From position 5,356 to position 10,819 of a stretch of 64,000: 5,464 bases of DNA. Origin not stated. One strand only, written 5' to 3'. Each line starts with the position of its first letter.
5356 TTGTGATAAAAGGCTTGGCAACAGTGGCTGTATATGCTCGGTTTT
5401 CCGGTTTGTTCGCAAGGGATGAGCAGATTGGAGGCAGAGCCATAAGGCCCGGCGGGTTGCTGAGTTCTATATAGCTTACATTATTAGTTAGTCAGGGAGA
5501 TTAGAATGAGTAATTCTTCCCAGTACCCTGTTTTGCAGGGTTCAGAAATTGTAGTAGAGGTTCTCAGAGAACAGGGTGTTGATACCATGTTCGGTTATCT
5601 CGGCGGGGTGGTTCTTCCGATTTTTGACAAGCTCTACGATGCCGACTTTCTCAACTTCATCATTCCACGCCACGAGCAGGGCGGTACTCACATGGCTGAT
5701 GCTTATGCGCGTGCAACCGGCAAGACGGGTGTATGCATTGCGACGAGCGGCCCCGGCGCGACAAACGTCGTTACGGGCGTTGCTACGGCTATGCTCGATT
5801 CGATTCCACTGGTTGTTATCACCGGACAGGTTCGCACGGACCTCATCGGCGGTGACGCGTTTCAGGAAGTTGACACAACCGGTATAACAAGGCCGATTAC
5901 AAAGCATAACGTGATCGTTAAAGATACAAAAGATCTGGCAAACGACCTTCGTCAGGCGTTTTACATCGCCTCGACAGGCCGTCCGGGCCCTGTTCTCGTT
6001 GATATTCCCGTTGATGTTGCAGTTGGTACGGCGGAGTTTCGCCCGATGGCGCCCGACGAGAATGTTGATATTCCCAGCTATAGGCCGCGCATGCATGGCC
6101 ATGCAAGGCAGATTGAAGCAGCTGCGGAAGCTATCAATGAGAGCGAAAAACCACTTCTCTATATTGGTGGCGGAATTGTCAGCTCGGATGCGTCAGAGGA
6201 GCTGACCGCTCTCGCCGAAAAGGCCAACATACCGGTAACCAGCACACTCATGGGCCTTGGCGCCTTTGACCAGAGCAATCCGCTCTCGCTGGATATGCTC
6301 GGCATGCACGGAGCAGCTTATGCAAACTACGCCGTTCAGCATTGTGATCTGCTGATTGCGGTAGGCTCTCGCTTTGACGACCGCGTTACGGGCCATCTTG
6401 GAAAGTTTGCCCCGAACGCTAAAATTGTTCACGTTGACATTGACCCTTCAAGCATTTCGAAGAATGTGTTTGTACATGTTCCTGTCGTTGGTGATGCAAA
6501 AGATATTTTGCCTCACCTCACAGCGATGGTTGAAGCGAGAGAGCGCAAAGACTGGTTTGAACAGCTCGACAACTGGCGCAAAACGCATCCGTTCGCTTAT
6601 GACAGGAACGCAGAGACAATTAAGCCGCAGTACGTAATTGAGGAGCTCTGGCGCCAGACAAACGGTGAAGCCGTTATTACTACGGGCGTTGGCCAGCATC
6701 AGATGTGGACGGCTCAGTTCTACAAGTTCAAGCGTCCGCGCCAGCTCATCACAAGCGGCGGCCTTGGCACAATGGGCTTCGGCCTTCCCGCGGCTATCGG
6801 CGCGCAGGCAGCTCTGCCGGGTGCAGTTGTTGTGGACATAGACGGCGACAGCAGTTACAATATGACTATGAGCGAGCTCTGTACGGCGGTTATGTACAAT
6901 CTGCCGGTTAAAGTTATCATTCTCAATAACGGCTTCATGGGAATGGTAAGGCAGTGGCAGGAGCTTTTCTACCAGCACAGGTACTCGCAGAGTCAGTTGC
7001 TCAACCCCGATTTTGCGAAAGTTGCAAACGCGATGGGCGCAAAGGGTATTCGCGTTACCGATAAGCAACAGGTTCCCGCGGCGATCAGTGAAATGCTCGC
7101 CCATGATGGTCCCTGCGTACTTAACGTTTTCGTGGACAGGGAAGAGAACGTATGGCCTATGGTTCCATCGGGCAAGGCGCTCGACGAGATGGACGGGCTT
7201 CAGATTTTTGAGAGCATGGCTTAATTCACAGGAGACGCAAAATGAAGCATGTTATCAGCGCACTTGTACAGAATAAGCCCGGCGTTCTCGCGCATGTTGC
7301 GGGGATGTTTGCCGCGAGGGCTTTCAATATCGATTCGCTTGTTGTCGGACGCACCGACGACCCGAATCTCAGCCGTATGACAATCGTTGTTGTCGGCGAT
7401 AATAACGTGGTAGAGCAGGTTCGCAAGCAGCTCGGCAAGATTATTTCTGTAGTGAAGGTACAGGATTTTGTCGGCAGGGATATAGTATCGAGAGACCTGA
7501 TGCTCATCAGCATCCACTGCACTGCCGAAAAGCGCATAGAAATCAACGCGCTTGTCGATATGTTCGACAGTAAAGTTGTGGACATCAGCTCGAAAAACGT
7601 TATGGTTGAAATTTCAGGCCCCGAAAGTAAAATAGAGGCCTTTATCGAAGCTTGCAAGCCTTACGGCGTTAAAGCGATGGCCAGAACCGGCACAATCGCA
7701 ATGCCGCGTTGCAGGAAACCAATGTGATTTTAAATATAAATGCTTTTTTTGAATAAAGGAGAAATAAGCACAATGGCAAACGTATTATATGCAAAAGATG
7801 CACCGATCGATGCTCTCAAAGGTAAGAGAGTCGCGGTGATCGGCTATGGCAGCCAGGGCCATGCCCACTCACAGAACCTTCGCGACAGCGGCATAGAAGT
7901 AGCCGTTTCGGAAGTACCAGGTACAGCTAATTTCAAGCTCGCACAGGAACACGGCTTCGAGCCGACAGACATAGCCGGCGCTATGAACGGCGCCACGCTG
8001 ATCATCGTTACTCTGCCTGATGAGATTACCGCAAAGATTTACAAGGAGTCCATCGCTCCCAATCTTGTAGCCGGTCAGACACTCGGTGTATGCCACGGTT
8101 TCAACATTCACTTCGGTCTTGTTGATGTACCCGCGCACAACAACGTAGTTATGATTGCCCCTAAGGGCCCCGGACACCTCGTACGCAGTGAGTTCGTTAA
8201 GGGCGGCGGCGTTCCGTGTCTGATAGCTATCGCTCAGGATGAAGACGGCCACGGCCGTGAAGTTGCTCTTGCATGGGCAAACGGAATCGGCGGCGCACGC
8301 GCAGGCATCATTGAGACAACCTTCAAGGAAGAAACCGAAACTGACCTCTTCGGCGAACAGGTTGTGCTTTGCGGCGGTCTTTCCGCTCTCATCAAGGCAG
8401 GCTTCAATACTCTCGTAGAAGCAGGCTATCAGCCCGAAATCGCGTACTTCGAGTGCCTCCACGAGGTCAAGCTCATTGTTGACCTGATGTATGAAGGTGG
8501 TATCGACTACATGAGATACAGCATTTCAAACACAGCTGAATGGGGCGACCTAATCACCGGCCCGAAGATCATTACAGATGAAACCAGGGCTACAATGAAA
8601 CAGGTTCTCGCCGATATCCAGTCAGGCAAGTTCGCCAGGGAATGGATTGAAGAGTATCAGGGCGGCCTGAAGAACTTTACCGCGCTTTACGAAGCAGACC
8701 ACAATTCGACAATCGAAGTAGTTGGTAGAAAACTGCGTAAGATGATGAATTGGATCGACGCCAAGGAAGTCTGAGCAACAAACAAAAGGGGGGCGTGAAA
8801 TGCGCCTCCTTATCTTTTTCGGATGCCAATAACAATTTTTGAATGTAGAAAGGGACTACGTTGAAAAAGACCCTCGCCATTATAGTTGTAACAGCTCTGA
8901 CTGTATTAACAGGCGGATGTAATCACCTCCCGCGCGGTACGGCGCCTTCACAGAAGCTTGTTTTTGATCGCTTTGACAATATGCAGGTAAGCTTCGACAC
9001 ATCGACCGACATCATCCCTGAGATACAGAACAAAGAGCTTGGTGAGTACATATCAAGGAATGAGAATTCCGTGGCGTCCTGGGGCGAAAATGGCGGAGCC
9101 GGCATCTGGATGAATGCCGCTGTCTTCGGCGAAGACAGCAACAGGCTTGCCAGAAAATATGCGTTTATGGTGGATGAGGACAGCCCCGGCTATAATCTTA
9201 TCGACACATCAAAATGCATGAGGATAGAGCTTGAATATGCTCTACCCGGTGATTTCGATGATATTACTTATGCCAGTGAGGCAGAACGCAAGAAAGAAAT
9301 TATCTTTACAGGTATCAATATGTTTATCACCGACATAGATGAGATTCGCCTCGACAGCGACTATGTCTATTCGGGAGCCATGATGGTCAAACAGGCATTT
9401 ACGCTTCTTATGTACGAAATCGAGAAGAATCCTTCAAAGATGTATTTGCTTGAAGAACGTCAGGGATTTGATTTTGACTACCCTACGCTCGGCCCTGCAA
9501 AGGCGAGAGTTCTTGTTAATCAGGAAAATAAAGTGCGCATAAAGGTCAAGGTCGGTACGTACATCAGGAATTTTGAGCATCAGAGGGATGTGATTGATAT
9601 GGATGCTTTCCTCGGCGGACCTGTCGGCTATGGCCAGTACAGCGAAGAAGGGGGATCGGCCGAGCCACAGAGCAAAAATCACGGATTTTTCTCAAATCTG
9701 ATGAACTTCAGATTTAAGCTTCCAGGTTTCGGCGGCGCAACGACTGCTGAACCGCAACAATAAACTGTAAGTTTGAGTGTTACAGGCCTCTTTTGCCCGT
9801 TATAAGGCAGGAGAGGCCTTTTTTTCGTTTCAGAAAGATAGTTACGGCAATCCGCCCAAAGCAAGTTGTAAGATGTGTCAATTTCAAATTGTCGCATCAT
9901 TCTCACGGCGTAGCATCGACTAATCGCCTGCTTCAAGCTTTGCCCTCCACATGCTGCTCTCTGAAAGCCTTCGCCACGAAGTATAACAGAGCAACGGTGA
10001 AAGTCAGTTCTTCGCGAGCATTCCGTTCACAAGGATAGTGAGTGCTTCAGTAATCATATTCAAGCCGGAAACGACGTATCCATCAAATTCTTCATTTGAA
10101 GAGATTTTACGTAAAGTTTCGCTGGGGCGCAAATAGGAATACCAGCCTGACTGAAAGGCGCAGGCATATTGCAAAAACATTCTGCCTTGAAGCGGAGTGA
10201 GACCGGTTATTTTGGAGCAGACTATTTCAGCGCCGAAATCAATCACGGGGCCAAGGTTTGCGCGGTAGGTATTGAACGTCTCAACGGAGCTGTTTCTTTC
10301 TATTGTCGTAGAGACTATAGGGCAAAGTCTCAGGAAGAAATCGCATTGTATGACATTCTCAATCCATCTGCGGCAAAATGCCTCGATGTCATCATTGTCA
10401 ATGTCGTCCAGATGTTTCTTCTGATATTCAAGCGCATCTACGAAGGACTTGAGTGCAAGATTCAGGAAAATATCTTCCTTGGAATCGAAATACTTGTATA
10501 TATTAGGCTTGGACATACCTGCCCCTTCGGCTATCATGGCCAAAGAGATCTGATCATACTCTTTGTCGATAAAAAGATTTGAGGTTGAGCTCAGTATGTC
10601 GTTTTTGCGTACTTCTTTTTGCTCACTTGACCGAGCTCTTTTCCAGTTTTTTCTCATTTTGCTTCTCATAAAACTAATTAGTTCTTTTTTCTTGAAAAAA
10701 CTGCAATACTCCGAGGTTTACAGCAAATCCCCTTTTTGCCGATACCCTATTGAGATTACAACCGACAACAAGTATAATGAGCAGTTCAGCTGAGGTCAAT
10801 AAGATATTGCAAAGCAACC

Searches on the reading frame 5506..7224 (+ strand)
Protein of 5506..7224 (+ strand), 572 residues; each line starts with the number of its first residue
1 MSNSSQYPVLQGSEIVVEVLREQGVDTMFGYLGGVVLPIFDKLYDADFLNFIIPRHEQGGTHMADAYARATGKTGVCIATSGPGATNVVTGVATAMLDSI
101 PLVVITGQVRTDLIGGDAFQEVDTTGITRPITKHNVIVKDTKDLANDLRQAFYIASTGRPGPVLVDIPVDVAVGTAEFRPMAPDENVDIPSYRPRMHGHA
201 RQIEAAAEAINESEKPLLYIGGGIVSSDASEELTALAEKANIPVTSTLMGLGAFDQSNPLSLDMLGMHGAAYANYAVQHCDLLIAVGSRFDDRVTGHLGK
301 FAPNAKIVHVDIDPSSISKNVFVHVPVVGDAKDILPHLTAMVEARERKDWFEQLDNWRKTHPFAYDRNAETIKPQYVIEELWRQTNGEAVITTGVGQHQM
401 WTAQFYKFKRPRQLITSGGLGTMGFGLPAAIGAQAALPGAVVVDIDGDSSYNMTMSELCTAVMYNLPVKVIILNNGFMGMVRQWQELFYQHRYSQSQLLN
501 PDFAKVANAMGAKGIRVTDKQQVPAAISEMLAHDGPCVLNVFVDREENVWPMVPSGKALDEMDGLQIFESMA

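Call 9: search_protein_families(library=pfam, proteins=[window:5506-7224:+])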
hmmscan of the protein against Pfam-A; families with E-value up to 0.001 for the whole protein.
window:5506-7224:+ (572 aa): 3 families
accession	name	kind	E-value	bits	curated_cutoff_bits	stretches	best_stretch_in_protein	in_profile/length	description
PF02775.26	TPP_enzyme_C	-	6.8e-57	192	21.9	1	394-541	1-151/151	Thiamine pyrophosphate enzyme, C-terminal TPP binding domain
PF00205.28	TPP_enzyme_M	-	5.5e-52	175.5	30.4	1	203-338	1-137/137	Thiamine pyrophosphate enzyme, central domain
PF02776.23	TPP_enzyme_N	-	8.9e-40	135.6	26.8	1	11-126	2-118/119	Thiamine pyrophosphate enzyme, N-terminal TPP binding domain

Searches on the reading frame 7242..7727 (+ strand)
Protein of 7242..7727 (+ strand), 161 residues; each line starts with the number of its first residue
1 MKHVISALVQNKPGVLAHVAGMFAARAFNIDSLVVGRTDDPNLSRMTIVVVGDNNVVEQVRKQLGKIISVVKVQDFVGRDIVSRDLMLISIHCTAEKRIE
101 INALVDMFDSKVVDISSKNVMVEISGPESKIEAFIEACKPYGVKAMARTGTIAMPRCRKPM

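Call 9: search_protein_families(library=pfam, proteins=[window:7242-7727:+])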
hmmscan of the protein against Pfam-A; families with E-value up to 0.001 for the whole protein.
window:7242-7727:+ (161 aa): 4 families
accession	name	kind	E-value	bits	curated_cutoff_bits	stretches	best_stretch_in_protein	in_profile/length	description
PF10369.15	ALS_ss_C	-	4.7e-25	87.8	23.2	1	84-156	1-73/74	Small subunit of acetolactate synthase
PF22629.2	ACT_AHAS_ss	-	1.4e-23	83.2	27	1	5-72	1-67/67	AHAS small subunit-like ACT domain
PF01842.31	ACT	-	5.6e-16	58.4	27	1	3-67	1-64/66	ACT domain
PF13710.12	ACT_5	-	2.1e-13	50.3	27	1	12-73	2-62/62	ACT domain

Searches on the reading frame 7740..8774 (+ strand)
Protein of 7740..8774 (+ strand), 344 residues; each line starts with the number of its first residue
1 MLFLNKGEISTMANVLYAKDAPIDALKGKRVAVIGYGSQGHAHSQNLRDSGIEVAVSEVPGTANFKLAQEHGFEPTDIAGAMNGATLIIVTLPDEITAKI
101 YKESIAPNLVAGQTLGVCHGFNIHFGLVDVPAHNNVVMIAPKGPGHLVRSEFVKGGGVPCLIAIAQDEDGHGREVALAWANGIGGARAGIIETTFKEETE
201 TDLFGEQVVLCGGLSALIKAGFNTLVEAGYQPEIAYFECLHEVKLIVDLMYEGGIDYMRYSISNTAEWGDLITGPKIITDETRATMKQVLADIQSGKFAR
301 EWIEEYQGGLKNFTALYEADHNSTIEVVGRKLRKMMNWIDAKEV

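Call 9: search_protein_families(library=pfam, proteins=[window:7740-8774:+])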
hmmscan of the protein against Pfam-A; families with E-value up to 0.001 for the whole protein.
window:7740-8774:+ (344 aa): 5 families
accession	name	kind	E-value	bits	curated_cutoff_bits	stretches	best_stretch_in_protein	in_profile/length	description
PF01450.25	KARI_C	-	7.4e-66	221.3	29.1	1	195-338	1-144/144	Ketol-acid reductoisomerase, C-terminal domain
PF07991.19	KARI_N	-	2.1e-64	216.5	20.6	1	26-189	2-165/165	Acetohydroxy acid isomeroreductase, NADPH-binding domain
PF00670.27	AdoHcyase_NAD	-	0.00013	22.6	27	1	26-91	21-85/162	S-adenosyl-L-homocysteine hydrolase, NAD binding domain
PF02826.25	2-Hacid_dh_C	-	0.00022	21.1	25.1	1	19-94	27-101/178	D-isomer specific 2-hydroxyacid dehydrogenase, NAD binding domain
PF03446.21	NAD_binding_2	-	0.00075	20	21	0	30-114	1-88/161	NAD binding domain of 6-phosphogluconate dehydrogenase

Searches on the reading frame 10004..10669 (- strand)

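Call 9: search_protein_families(library=pfam, proteins=[window:10004-10669:-])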
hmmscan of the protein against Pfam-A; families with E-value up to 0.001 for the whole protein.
window:10004-10669:- (221 aa): 2 families
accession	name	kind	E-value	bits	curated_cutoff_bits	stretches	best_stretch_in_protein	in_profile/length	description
PF17929.6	TetR_C_34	-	6.7e-13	49.3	26.3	1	97-216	1-120/120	Tetracyclin repressor-like, C-terminal domain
PF00440.29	TetR_N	-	9.9e-13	48.1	24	1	25-69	1-45/47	Bacterial regulatory proteins, tetR family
